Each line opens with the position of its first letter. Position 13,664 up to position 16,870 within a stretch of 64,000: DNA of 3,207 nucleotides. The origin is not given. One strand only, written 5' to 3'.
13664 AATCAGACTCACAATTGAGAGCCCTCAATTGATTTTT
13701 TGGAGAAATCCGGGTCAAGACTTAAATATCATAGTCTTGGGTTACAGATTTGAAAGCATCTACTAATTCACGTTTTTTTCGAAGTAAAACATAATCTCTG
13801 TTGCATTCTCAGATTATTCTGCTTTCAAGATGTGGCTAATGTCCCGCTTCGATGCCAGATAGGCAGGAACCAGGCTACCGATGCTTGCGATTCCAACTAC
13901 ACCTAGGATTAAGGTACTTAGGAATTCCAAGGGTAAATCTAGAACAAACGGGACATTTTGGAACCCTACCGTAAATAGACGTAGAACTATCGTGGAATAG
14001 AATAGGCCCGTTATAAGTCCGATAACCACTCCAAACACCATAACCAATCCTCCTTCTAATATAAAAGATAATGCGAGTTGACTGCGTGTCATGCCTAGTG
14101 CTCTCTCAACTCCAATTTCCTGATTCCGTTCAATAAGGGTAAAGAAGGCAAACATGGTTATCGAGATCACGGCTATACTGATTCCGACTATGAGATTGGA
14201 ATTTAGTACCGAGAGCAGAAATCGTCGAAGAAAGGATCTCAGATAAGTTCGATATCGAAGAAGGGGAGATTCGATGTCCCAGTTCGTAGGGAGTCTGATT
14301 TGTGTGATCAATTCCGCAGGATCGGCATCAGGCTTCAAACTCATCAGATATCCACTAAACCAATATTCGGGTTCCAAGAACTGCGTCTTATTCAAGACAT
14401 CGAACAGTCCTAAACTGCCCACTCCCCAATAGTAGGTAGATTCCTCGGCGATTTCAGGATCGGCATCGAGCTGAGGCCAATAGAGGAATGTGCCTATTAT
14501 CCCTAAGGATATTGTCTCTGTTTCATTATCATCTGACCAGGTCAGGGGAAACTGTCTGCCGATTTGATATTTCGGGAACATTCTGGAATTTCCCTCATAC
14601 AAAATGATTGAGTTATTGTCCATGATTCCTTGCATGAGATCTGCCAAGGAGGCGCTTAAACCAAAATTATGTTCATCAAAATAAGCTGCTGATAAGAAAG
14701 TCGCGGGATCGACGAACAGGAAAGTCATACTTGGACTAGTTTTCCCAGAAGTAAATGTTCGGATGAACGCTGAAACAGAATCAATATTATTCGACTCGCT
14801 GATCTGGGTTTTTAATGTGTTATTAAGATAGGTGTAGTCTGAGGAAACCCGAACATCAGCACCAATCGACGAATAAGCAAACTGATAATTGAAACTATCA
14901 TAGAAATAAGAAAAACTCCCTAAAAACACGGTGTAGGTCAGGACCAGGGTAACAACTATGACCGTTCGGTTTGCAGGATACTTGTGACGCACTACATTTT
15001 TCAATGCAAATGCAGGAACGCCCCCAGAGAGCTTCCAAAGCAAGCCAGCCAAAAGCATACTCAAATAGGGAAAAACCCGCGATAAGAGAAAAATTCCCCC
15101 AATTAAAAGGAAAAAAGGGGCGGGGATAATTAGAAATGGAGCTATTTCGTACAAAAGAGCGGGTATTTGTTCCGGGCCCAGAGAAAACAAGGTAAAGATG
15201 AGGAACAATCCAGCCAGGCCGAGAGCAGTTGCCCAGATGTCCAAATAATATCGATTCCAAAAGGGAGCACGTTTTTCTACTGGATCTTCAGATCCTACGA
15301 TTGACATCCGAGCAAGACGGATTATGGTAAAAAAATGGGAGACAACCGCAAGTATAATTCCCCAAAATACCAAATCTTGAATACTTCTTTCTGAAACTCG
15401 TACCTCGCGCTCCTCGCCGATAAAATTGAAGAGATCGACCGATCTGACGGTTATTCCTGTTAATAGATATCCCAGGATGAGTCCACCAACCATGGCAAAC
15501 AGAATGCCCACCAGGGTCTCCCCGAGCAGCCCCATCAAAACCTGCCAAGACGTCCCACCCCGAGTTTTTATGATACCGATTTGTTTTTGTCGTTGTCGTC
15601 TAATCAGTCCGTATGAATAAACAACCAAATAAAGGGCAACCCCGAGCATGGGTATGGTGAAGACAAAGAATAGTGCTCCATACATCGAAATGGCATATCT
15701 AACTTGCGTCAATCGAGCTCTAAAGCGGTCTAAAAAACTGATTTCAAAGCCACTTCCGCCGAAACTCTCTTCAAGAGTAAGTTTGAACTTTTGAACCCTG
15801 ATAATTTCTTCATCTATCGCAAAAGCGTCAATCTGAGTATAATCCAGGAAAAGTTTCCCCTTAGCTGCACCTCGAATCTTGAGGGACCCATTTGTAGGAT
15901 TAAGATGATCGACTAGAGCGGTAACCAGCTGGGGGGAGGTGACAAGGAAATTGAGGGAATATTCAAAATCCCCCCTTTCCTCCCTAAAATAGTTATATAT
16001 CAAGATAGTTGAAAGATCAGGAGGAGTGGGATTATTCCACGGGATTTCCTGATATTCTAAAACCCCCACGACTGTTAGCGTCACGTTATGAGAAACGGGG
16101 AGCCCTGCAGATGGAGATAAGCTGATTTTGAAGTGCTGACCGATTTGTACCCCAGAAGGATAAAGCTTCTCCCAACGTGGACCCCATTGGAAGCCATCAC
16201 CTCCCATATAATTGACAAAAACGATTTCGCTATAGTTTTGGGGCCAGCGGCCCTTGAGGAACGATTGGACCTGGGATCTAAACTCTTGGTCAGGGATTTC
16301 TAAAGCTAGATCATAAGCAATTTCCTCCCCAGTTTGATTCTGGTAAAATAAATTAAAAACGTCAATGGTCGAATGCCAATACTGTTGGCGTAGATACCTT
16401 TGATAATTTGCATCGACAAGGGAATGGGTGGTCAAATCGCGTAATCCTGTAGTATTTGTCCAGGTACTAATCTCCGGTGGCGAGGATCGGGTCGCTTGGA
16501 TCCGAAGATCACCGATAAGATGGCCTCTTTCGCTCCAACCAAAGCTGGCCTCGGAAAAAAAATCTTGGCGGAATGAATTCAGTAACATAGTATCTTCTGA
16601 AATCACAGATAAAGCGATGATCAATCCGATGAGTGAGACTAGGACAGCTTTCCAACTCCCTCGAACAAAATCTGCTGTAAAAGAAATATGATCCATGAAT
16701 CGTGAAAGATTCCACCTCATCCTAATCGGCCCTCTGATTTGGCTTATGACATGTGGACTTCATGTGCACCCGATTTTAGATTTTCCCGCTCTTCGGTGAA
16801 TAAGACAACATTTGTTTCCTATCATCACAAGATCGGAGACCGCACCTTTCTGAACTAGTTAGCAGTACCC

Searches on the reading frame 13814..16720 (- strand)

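Call 10: search_protein_families(library=pfam, proteins=[window:13814-16720:-], max_evalue=0.001)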
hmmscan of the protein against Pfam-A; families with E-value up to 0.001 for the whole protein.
window:13814-16720:- (968 aa): 1 family
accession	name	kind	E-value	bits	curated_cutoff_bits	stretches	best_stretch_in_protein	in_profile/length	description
PF02687.27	FtsX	-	2.1e-21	76.6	25.5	2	844-960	5-119/120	FtsX-like permease C-terminal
